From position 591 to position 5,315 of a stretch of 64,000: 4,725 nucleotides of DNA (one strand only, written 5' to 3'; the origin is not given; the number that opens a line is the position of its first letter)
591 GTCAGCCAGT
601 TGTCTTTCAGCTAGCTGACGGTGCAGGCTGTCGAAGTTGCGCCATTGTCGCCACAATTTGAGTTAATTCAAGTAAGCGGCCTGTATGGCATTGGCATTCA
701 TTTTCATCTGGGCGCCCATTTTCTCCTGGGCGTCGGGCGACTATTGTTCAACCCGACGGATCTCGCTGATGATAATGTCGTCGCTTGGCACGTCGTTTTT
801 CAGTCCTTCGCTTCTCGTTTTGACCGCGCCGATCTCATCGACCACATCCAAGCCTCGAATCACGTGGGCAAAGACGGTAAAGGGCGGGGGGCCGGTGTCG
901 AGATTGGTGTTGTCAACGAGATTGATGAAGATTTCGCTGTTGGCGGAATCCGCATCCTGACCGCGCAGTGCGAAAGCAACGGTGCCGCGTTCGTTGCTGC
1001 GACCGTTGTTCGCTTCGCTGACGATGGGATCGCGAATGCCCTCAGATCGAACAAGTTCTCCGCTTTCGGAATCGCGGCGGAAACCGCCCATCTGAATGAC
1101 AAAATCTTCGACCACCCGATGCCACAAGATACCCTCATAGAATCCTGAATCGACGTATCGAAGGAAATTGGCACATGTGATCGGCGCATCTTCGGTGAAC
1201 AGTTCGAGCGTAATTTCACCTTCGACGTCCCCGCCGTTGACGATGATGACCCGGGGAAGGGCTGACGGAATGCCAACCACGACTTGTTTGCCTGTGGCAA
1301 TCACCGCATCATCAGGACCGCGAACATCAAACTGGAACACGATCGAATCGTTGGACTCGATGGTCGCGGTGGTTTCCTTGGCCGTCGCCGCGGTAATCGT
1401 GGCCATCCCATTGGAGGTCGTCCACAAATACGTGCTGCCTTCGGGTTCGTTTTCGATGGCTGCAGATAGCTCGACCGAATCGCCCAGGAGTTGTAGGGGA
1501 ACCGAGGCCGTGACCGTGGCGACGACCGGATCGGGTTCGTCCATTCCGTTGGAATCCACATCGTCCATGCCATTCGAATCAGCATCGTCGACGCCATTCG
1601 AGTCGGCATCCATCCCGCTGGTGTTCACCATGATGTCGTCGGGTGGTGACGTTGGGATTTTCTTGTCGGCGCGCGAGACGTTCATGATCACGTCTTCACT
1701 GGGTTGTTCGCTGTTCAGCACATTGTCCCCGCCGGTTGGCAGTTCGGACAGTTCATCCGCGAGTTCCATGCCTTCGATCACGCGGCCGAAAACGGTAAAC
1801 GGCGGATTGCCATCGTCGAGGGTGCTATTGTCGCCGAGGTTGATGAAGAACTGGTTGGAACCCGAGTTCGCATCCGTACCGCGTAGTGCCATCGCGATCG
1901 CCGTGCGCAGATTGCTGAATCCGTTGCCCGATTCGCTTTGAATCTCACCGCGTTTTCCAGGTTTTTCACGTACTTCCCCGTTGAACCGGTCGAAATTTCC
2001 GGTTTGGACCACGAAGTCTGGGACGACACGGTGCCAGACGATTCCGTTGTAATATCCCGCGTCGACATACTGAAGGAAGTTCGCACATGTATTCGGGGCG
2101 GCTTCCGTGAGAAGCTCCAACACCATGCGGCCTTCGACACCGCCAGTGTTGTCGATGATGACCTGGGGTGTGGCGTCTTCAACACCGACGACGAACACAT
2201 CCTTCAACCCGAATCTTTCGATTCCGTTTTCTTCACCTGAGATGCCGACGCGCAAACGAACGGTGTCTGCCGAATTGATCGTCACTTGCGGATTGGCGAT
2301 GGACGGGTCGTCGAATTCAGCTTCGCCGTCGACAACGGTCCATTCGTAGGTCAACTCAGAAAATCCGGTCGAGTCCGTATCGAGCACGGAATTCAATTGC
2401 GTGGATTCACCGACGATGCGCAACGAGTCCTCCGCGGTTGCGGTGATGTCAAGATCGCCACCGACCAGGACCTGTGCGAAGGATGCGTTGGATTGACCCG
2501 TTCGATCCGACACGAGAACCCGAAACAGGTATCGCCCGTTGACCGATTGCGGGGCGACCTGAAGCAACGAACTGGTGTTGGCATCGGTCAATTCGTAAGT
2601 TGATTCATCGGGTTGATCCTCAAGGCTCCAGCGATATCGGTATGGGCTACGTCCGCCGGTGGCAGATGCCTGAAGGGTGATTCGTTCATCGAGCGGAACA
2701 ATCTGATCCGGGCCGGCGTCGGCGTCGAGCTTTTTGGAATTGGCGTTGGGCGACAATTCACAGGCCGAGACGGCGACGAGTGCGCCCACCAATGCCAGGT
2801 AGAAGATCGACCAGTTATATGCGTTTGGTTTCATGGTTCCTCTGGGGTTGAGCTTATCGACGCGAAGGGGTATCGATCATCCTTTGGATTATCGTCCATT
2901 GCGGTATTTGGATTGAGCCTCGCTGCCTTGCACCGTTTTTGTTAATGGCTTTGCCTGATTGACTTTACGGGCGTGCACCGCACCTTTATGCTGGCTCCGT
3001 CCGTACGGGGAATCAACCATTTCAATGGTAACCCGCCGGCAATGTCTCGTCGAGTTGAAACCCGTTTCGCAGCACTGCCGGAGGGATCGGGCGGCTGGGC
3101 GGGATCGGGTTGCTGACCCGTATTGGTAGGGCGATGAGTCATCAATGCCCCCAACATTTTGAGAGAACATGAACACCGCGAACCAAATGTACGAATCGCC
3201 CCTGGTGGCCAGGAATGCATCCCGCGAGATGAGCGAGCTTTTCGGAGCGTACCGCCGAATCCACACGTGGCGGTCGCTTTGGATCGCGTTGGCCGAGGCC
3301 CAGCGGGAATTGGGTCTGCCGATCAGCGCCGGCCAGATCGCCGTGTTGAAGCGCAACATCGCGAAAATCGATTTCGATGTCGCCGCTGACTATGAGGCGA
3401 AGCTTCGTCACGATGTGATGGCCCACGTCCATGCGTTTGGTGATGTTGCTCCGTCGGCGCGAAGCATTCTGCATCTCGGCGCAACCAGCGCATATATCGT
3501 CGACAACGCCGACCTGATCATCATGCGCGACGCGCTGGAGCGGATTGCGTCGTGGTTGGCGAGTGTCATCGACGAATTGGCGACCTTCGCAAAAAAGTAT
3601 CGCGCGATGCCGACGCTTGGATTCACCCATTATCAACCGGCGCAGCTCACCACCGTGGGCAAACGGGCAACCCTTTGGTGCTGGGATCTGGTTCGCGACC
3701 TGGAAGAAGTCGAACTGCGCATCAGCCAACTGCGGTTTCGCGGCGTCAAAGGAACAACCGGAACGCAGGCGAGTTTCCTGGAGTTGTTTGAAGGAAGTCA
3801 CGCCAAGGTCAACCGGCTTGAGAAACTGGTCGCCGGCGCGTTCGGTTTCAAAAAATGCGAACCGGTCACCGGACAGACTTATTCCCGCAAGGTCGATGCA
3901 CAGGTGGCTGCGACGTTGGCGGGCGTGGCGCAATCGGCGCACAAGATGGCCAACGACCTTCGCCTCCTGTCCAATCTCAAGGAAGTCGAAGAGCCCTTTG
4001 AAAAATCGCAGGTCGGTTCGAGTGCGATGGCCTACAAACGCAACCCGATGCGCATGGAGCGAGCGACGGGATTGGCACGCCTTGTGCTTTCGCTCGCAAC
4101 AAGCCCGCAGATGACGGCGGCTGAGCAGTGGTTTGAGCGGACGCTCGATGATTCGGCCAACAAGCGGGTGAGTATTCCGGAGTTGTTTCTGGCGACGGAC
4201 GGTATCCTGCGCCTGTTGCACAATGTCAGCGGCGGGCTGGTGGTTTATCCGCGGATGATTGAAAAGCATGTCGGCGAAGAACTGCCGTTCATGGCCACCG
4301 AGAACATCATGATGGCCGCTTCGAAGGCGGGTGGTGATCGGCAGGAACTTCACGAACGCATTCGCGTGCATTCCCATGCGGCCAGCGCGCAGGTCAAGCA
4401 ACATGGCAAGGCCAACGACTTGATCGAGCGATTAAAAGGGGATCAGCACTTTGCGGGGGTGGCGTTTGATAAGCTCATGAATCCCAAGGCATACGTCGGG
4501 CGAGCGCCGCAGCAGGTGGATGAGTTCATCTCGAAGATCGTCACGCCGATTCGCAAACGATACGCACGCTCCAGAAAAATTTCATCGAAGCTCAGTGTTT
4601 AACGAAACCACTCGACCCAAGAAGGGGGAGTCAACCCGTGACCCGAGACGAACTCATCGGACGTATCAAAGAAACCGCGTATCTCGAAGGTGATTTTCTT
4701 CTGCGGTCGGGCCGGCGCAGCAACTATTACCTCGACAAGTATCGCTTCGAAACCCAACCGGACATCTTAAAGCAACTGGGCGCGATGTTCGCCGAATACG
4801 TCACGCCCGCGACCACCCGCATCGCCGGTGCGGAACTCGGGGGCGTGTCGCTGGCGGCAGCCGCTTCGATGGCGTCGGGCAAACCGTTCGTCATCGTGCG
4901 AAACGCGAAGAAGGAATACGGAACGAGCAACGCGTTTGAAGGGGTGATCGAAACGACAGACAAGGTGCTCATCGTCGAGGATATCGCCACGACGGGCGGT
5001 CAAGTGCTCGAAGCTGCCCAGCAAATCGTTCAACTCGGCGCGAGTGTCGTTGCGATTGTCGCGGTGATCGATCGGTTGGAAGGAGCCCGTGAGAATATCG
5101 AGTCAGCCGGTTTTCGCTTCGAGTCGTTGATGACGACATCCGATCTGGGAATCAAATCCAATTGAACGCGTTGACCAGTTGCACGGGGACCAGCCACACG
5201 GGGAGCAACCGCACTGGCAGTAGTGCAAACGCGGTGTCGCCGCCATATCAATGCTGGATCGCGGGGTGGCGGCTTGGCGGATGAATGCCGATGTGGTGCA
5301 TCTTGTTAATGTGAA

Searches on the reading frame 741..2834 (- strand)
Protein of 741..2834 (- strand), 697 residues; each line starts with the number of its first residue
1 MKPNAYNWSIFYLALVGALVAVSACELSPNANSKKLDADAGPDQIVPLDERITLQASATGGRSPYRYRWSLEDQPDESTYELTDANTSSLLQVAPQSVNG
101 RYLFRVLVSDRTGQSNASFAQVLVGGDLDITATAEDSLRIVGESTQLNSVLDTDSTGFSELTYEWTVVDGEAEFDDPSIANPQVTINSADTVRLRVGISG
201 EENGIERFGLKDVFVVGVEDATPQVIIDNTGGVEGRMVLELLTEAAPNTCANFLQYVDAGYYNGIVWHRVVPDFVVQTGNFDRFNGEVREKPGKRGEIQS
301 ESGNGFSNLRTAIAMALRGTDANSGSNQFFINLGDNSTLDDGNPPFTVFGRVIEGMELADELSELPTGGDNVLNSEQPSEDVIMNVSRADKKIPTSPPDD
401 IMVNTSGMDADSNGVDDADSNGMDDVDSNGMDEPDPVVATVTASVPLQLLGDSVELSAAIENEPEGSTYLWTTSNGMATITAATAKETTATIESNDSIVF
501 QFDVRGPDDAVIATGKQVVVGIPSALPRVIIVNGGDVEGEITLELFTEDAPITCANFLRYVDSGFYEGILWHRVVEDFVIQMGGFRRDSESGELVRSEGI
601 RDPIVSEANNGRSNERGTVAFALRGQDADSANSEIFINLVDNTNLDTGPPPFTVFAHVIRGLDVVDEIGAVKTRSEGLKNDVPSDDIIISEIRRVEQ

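Call 13: search_protein_families(library=pfam, proteins=[window:741-2834:-], max_evalue=0.001)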
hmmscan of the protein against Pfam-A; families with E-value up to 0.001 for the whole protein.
window:741-2834:- (697 aa): 4 families
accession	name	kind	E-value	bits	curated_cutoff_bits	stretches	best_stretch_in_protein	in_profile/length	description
PF00160.26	Pro_isomerase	-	2.1e-74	249.5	21.7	2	230-383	6-153/159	Cyclophilin type peptidyl-prolyl cis-trans isomerase/CLD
PF22352.2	K319L-like_PKD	-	6.8e-16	58.5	27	1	40-124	1-84/84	K319L-like, PKD domain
PF18911.6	PKD_4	-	7.7e-05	23.1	27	0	38-117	6-77/85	PKD domain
PF00801.26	PKD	-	0.00081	19.8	23.5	0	440-489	3-50/80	PKD domain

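Call 19: find_encoding_contigs(protein=window:741-2834:-, flank=10000, max_places=2)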
Protein window:741-2834:- (697 aa): 3 contigs read that carry it; 2 places shown.
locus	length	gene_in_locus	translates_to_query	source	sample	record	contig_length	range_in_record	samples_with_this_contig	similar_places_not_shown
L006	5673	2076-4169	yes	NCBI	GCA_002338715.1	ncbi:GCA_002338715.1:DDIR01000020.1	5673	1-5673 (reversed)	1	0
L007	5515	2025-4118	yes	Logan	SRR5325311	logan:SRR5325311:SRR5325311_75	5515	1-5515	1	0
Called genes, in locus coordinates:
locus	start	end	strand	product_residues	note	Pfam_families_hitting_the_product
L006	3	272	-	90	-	?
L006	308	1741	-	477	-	PF00206:Lyase_1, PF10397:ADSL_C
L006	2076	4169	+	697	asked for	PF13927:Ig_3 (faint), PF22352:K319L-like_PKD, PF00160:Pro_isomerase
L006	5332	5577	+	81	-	PF00472:RF-1 (weak)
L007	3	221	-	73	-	?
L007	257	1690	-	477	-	PF00206:Lyase_1, PF10397:ADSL_C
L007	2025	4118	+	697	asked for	PF13927:Ig_3 (faint), PF22352:K319L-like_PKD, PF00160:Pro_isomerase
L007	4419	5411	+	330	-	PF03462:PCRF, PF00472:RF-1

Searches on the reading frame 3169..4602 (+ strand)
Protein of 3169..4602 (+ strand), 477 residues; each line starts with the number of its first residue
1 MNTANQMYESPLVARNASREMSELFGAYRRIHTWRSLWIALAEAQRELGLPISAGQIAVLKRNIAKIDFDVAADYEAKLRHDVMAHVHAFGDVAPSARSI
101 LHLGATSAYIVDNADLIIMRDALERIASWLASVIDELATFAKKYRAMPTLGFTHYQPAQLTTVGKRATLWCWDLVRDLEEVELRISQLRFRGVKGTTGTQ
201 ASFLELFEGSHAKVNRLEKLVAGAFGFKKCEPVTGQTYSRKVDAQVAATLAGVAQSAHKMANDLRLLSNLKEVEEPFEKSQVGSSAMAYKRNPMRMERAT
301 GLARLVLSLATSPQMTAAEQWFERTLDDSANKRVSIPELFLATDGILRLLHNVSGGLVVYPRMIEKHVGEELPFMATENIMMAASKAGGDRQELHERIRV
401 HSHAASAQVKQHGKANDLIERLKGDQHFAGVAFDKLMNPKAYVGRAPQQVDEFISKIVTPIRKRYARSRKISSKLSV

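Call 13: search_protein_families(library=pfam, proteins=[window:3169-4602:+], max_evalue=0.001)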
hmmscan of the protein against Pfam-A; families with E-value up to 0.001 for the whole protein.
window:3169-4602:+ (477 aa): 2 families
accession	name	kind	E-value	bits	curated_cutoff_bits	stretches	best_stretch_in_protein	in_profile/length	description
PF00206.25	Lyase_1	-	1.2e-23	84.4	27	1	70-306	78-310/312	Lyase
PF10397.14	ADSL_C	-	1e-20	74.3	32.7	1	373-453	1-79/79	Adenylosuccinate lyase C-terminus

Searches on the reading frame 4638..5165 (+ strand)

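Call 13: search_protein_families(library=pfam, proteins=[window:4638-5165:+], max_evalue=0.001)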
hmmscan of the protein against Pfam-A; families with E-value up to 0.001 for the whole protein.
window:4638-5165:+ (175 aa): 1 family
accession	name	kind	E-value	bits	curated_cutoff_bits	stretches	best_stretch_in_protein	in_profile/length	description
PF00156.33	Pribosyltran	-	5.7e-08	32.7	26.3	1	62-153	33-133/158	Phosphoribosyl transferase domain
